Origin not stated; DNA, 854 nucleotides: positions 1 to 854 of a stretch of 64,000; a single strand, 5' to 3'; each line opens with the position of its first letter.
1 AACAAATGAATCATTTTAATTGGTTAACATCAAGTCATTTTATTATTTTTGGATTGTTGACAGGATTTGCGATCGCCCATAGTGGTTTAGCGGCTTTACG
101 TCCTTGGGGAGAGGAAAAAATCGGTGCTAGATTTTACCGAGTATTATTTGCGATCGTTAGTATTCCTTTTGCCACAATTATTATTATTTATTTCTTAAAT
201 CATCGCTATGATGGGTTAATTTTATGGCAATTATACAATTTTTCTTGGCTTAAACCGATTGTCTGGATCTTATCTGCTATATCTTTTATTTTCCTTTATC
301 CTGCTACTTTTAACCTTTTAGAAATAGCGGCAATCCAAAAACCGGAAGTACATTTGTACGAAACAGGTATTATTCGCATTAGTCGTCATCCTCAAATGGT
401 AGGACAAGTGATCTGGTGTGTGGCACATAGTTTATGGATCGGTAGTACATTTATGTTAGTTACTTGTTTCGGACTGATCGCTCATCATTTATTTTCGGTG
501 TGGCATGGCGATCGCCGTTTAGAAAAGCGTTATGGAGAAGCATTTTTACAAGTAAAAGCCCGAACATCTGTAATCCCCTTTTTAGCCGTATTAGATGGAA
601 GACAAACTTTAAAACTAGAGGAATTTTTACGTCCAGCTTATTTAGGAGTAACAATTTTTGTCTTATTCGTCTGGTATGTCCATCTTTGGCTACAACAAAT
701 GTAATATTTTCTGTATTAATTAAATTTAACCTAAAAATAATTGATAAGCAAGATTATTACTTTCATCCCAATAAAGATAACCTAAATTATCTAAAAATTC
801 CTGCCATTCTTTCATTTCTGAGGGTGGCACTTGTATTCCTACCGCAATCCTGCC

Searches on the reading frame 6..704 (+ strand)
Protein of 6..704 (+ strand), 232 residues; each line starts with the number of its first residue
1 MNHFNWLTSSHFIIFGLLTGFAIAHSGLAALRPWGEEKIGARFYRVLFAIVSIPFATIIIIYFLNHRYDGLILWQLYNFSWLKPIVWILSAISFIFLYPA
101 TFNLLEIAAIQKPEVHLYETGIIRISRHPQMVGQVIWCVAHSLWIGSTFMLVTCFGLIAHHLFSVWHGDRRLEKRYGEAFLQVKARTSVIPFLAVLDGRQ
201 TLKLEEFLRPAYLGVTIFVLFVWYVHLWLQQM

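Call 69: search_protein_families(library=pfam, proteins=[window:6-704:+], max_evalue=0.001)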
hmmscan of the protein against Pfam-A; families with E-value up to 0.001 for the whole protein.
window:6-704:+ (232 aa): 2 families
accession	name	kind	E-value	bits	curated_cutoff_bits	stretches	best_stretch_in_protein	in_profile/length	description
PF07298.16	NnrU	-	1.1e-43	149.6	24.7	1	16-229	4-183/188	NnrU protein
PF04191.18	PEMT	-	1.6e-06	28.9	25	1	113-178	40-104/105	Phospholipid methyltransferase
